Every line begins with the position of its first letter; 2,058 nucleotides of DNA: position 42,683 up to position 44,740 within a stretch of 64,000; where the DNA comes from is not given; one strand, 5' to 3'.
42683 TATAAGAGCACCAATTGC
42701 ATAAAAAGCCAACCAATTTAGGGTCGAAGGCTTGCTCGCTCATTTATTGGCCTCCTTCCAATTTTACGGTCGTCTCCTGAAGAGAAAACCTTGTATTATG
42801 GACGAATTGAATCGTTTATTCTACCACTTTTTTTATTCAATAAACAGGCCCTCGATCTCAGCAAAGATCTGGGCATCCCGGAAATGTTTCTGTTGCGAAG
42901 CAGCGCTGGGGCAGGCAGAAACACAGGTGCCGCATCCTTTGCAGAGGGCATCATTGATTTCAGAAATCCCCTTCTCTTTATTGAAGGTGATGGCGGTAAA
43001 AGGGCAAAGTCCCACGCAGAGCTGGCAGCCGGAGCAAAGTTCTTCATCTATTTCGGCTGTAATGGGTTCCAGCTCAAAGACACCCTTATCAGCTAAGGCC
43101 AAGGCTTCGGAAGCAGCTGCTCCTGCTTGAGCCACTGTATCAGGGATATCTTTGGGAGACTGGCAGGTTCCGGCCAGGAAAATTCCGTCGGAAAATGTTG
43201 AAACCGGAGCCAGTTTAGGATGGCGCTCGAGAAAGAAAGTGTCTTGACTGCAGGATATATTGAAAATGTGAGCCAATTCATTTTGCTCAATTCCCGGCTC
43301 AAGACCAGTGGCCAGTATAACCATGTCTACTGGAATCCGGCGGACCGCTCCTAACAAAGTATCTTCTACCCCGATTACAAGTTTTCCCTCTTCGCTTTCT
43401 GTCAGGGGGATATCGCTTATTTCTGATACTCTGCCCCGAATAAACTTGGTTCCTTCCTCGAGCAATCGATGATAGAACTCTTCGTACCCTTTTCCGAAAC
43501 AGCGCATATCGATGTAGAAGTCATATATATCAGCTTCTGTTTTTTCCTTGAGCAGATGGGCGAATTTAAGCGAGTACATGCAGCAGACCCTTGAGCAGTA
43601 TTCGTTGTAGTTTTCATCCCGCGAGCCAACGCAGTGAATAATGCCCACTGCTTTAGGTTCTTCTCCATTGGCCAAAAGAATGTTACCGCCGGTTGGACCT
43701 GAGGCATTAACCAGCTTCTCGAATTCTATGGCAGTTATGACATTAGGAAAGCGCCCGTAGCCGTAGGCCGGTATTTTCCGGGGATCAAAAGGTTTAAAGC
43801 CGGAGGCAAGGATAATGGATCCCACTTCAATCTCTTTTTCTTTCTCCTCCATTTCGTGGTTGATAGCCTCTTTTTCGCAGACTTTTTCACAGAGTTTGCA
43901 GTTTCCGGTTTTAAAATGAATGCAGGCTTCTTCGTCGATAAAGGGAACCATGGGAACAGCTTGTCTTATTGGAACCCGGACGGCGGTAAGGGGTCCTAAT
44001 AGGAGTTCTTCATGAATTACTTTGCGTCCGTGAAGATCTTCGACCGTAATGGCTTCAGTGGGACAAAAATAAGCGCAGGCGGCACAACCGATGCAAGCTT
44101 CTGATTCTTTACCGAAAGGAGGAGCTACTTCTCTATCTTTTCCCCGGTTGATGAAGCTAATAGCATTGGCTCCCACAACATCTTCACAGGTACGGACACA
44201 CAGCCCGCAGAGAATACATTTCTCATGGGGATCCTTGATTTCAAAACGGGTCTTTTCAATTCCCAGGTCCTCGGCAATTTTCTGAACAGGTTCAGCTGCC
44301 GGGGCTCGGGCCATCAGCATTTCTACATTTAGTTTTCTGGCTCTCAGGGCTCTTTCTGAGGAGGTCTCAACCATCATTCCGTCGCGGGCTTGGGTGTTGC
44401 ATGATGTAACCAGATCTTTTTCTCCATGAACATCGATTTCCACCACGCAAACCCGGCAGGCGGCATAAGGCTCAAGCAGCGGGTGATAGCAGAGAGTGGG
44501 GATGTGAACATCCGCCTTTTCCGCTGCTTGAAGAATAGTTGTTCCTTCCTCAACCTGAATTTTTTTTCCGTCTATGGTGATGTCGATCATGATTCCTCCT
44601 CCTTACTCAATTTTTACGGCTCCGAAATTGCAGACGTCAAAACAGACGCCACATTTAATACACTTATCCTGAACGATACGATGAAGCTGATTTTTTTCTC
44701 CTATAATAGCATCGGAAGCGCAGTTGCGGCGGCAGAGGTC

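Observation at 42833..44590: Chimeric protein: NuoG/HydA-type Fe-S N-terminus replaces the N-terminal third of HdrA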

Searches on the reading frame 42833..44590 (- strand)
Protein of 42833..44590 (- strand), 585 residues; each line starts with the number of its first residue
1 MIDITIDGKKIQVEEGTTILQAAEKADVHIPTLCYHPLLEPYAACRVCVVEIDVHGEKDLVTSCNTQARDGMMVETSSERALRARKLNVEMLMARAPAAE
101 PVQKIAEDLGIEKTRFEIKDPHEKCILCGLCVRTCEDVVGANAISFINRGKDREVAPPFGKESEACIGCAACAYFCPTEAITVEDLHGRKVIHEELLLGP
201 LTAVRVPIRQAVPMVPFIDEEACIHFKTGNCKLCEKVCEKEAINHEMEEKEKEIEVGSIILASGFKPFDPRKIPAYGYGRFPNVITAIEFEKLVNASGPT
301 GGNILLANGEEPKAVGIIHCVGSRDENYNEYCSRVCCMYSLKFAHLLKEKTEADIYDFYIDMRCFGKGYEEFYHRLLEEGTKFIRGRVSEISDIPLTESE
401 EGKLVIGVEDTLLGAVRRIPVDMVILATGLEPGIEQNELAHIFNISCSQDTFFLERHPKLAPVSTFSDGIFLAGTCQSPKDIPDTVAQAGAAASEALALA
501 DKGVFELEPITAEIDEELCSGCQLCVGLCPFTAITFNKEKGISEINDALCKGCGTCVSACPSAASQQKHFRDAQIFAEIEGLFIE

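Call 3: search_protein_families(library=pfam, proteins=[window:42833-44590:-], max_evalue=0.01)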
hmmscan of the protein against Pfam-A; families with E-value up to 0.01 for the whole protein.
window:42833-44590:- (585 aa): 16 families
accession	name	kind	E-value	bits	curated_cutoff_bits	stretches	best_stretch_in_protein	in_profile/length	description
PF13510.11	Fer2_4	-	4.9e-21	75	22.8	1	1-78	3-81/82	2Fe-2S iron-sulfur cluster binding domain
PF00037.32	Fer4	-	1.9e-19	69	21.1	3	513-535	2-24/24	4Fe-4S binding domain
PF12838.12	Fer4_7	-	4.5e-17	62.7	27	3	519-564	2-52/52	4Fe-4S dicluster domain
PF14697.11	Fer4_21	-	2.8e-16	59.8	35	2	512-562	1-53/59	4Fe-4S dicluster domain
PF13237.11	Fer4_10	-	1.9e-15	56.9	25.5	2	513-561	3-53/53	4Fe-4S dicluster domain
PF12837.12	Fer4_6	-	1.2e-12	47.5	25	2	543-564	2-23/24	4Fe-4S binding domain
PF12797.12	Fer4_2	-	3e-12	46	24.5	2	545-562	5-22/22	4Fe-4S binding domain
PF13187.11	Fer4_9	-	3.6e-11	43.3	27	2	519-563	2-50/52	4Fe-4S dicluster domain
PF13484.11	Fer4_16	-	6.4e-11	43.3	30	0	166-189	2-27/66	4Fe-4S double cluster binding domain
PF25160.1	LdpA_Fe-S-bd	-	2.6e-08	33.9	27.6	1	523-564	7-42/49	LdpA Fe-S cluster-binding domain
PF13183.11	Fer4_8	-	4e-06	27.7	27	0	123-178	3-66/68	4Fe-4S dicluster domain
PF13459.11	Fer4_15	-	5.9e-06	27.3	22.4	0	513-534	2-22/66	4Fe-4S single cluster domain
PF07992.20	Pyr_redox_2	-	2.1e-05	24.5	26.1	0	223-276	75-119/291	Pyridine nucleotide-disulphide oxidoreductase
PF12800.12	Fer4_4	-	3.1e-05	24.4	24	0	549-561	3-15/17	4Fe-4S binding domain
PF13534.11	Fer4_17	-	0.00013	22.9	22.2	0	519-539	2-22/61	4Fe-4S dicluster domain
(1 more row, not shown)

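Call 4: search_solved_structures(query=window:42833-44590:-, max_evalue=0.001, show_alignments=3)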
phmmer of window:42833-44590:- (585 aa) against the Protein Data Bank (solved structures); distinct sequences matched with E-value up to 0.001: 104 (the best 60 are shown).
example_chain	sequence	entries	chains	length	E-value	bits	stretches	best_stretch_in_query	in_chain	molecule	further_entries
8rvu_a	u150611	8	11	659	6.4e-118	397.9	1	198-582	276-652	H(2):CoB-CoM heterodisulfide,ferredoxin reductase subunit A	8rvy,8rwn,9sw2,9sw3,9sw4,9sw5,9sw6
8rvv_A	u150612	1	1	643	7.5e-118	397.6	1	198-581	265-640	H(2):CoB-CoM heterodisulfide,ferredoxin reductase subunit A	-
5odc_A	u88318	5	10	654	7.9e-112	377.7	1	164-583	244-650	Heterodisulfide reductase, subunit A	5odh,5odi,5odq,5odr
9sfi_A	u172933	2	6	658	7.2e-110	371.3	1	161-582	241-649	CoB--CoM heterodisulfide reductase iron-sulfur subunit A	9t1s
7bkb_A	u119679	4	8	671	5e-100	338.8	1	165-583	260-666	CoB--CoM heterodisulfide reductase iron-sulfur subunit A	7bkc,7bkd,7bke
6tjr_A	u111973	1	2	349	2.7e-41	144.8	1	253-500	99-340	Fumarate reductase/succinate dehydrogenase flavoprotein domain protein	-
9mqx_A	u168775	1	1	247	1.7e-37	132.4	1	2-194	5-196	NADH:ubiquinone oxidoreductase chain G-like protein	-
8a6t_A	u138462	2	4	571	1.1e-33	119.7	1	1-184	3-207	Electron bifurcating hydrogenase subunit HydA1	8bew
7t2r_A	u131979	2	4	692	1.1e-32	116.4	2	2-94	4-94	NiFe hydrogenase subunit A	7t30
9bov_A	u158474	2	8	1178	2.4e-32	115.3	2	2-95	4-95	Molybdopterin oxidoreductase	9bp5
8oh5_C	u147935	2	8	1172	8.7e-29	103.6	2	2-93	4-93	Formate dehydrogenase-O, major subunit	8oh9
7p5h_A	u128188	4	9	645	5.3e-23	84.5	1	4-208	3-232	Fe-hydrogenase, subunit alpha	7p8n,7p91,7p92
6tg9_A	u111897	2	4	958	1.7e-22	82.8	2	2-122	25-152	Formate dehydrogenase subunit alpha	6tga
7q4v_A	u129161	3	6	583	6.3e-21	77.6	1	4-182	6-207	Iron hydrogenase HydA1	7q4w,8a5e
9wxb_B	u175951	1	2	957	2.6e-19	72.3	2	2-94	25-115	Formate dehydrogenase alpha subunit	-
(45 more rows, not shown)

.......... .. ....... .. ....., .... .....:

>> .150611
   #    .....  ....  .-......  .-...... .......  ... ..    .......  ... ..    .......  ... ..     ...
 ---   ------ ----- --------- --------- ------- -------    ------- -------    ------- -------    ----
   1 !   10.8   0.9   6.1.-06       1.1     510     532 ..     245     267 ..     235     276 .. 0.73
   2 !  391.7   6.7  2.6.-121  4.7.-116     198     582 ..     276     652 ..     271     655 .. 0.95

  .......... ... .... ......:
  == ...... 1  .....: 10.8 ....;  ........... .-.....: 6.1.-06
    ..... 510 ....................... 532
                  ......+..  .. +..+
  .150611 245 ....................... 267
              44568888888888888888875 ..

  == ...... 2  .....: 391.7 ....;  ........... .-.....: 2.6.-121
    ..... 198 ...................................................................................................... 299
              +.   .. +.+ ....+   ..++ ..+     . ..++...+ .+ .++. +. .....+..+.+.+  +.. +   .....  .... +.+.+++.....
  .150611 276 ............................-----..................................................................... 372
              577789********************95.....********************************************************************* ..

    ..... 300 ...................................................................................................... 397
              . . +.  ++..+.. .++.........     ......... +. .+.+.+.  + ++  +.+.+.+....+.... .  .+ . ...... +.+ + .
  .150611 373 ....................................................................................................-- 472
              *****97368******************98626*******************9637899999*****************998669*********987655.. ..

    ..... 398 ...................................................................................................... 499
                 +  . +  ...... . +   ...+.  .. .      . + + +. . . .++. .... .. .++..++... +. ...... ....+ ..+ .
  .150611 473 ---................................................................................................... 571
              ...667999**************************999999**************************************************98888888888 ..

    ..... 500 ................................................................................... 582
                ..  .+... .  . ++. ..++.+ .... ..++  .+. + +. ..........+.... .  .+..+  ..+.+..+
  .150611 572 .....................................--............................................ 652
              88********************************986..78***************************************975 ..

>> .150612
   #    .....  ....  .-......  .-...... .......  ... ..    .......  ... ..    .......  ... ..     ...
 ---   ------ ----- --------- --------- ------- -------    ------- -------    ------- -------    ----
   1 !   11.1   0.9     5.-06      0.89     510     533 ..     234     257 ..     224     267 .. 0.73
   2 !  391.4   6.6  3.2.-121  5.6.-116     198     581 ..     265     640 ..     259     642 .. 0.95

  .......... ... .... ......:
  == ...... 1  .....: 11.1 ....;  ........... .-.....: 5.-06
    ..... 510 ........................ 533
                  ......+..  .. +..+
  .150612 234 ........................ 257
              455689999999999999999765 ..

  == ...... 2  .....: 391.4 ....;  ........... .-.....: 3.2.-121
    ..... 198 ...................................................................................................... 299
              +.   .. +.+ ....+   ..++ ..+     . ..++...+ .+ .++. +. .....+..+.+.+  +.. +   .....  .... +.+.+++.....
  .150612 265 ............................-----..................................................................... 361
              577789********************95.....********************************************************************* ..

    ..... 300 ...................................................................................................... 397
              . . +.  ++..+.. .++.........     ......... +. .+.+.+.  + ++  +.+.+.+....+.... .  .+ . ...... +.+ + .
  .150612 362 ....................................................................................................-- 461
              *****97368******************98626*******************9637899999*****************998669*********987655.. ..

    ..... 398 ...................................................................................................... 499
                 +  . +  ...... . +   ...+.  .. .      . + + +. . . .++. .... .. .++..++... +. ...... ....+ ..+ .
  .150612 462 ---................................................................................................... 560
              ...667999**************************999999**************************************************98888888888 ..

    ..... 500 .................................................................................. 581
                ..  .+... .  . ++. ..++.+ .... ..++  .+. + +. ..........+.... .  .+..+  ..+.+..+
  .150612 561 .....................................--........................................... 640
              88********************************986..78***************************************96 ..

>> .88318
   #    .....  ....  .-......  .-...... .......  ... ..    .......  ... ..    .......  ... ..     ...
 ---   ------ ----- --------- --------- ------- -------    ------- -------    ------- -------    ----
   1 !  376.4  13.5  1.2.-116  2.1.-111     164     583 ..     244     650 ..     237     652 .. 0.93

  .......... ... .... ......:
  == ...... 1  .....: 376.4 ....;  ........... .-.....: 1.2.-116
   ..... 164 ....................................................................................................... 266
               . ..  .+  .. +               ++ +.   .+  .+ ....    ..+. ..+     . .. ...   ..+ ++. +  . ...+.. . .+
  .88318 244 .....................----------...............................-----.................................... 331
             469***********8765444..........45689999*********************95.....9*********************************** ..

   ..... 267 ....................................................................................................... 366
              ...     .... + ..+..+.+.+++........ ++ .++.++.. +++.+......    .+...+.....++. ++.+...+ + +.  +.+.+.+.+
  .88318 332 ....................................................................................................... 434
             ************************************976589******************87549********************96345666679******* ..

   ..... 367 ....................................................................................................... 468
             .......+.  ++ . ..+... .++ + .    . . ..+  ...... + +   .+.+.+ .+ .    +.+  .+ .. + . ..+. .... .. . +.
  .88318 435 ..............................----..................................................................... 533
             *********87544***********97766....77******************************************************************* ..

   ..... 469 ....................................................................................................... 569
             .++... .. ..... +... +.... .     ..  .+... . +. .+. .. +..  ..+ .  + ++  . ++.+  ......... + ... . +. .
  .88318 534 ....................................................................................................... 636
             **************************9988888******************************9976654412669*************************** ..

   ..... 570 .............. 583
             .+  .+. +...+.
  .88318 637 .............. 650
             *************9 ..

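Call 5: find_homologous_proteins(query=window:42833-44590:-, max_evalue=1e-20)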
Query window:42833-44590:- (585 aa): 7999 proteins with E <= 1e-20 among 8000 candidates; the best 120 are listed.
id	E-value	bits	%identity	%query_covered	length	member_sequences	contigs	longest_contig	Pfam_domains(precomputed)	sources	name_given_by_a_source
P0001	0.0e+0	1336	100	100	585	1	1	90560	PF14697.12,PF07992.21,PF12837.13,PF13484.12,PF12838.13,PF13459.12,PF13510.12,PF12797.13,PF00037.33,PF25160.2,PF13237.12,PF13187.12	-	-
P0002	0.0e+0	1267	93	100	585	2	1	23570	PF14697.12,PF13510.12,PF12797.13,PF12837.13,PF00037.33,PF13484.12,PF12838.13,PF25160.2,PF13237.12,PF13187.12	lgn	-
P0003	0.0e+0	1188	86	100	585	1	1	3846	PF14697.12,PF13510.12,PF12797.13,PF12837.13,PF00037.33,PF13484.12,PF12838.13,PF25160.2,PF13237.12,PF13187.12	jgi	-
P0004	0.0e+0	1182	86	100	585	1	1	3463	PF14697.12,PF13510.12,PF12797.13,PF12837.13,PF00037.33,PF13484.12,PF12838.13,PF25160.2,PF13237.12,PF13187.12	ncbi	-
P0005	0.0e+0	1181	86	100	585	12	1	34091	PF14697.12,PF13510.12,PF12797.13,PF12837.13,PF00037.33,PF13484.12,PF12838.13,PF13534.12,PF25160.2,PF13237.12,PF13187.12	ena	-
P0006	0.0e+0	1177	85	100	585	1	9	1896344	PF14697.12,PF12837.13,PF13484.12,PF12838.13,PF13534.12,PF12800.13,PF13510.12,PF12797.13,PF00037.33,PF25160.2,PF13237.12,PF13183.12,PF13187.12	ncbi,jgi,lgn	jgi:heterodisulfide reductase subunit A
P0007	0.0e+0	1168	85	100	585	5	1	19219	PF14697.12,PF13510.12,PF12797.13,PF12837.13,PF00037.33,PF13484.12,PF12838.13,PF13534.12,PF25160.2,PF13237.12,PF13187.12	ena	-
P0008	0.0e+0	1161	84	100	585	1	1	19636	PF14697.12,PF13510.12,PF12797.13,PF12837.13,PF00037.33,PF13484.12,PF12838.13,PF25160.2,PF13237.12,PF13187.12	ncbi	-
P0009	0.0e+0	1156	84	100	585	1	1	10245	PF14697.12,PF13510.12,PF12797.13,PF12837.13,PF00037.33,PF13484.12,PF12838.13,PF25160.2,PF13237.12,PF13187.12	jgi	-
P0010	0.0e+0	1156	84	100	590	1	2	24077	PF14697.12,PF13510.12,PF12797.13,PF12837.13,PF00037.33,PF13484.12,PF12838.13,PF25160.2,PF13237.12,PF13187.12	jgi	jgi:heterodisulfide reductase subunit A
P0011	0.0e+0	1155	84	100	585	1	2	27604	PF14697.12,PF13510.12,PF12797.13,PF12837.13,PF00037.33,PF13484.12,PF12838.13,PF25160.2,PF13237.12,PF13187.12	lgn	-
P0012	0.0e+0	1148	84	98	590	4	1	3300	PF14697.12,PF13510.12,PF12797.13,PF12837.13,PF00037.33,PF13484.12,PF12838.13,PF25160.2,PF13237.12,PF13187.12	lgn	-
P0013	0.0e+0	1147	84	100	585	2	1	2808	PF14697.12,PF13510.12,PF12797.13,PF12837.13,PF00037.33,PF13484.12,PF12838.13,PF25160.2,PF13237.12,PF13187.12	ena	-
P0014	0.0e+0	1147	83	100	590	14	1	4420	PF14697.12,PF13510.12,PF12797.13,PF12837.13,PF00037.33,PF13484.12,PF12838.13,PF25160.2,PF13237.12,PF13187.12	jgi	-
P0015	0.0e+0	1147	84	100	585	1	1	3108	PF14697.12,PF13510.12,PF12797.13,PF12837.13,PF00037.33,PF13484.12,PF12838.13,PF25160.2,PF13237.12,PF13187.12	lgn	-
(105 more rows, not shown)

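Call 11: find_related_loci(query=window:42833-44590:-, collection=genome_contigs, flank=10000)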
Query window:42833-44590:- (585 aa) in genome_contigs; peptide patterns used: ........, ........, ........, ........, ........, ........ (x = any residue, [..] = any of these).
150 stretches matched a pattern; 72 encode a relative of the query (tblastn E <= 1e-3); 72 distinct loci.
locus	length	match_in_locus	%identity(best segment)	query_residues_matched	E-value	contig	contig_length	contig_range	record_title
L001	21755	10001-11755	85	1-585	0e+0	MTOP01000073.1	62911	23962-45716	MAG: Candidatus Aminicenantes bacterium JdFR-80 JGI24020J35080_1000196, whole genome shotgun sequence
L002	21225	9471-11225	85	1-585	0e+0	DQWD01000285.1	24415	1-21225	MAG TPA_asm: Candidatus Aminicenantes bacterium isolate HyVt-101 Ga0136651_10000371, whole genome shotgun sequence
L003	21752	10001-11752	83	2-585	0e+0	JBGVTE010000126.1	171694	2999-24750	MAG: Candidatus Aminicenantaceae bacterium isolate S_218_B4 k127_512158, whole genome shotgun sequence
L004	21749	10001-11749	83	2-584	0e+0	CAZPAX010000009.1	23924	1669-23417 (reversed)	MAG TPA_asm: uncultured Eubacteriales bacterium isolate binchicken_co124_359 genome assembly, contig: NODE_885_length_23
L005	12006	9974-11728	82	1-585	0e+0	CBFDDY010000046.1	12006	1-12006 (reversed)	MAG TPA_asm: uncultured bacterium isolate SRR26215676_concoct_178 genome assembly, contig: ERZ25073495.3361, whole genom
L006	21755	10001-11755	81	1-585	0e+0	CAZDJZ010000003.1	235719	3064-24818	MAG TPA_asm: uncultured Eubacteriales bacterium isolate SRP141376_co1_358 genome assembly, contig: NODE_54_length_235719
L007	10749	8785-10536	83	2-585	0e+0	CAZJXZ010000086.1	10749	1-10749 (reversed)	MAG TPA_asm: uncultured Eubacteriales bacterium isolate binchicken_co383_20 genome assembly, contig: NODE_2145_length_10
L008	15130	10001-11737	82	7-585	0e+0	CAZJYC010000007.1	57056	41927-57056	MAG TPA_asm: uncultured Eubacteriales bacterium isolate binchicken_co327_166 genome assembly, contig: NODE_36_length_570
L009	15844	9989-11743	81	1-585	0e+0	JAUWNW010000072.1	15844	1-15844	MAG: Candidatus Aminicenantes bacterium isolate CSMAG_2434 CSMAG_2434_k141_616393_length_15844_cov_7.9745, whole genome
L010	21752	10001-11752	79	2-585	0e+0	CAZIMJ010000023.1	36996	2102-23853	MAG TPA_asm: uncultured Eubacteriales bacterium isolate SRP185410_co1_364 genome assembly, contig: k141_587990, whole ge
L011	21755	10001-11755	83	1-585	0e+0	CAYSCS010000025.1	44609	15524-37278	MAG TPA_asm: uncultured Eubacteriales bacterium isolate SRP231805_co4_118 genome assembly, contig: k141_188105, whole ge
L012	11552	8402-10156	81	1-585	0e+0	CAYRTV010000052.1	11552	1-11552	MAG TPA_asm: uncultured Eubacteriales bacterium isolate binchicken_co8_188 genome assembly, contig: NODE_10603_length_11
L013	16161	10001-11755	79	1-585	0e+0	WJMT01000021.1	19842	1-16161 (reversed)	MAG: Candidatus Aminicenantes bacterium isolate Bin_127 k141_517345, whole genome shotgun sequence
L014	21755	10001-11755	82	1-585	0e+0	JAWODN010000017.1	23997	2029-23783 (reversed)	MAG: Candidatus Aminicenantes bacterium isolate BLK5-2.bin.174 k191_694463, whole genome shotgun sequence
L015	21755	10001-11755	80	1-585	0e+0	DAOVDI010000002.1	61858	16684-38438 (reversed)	MAG TPA_asm: Acidobacteriota bacterium isolate CSMAG_1053 CSMAG_1053_k141_4107091_length_61858_cov_12.0000, whole genome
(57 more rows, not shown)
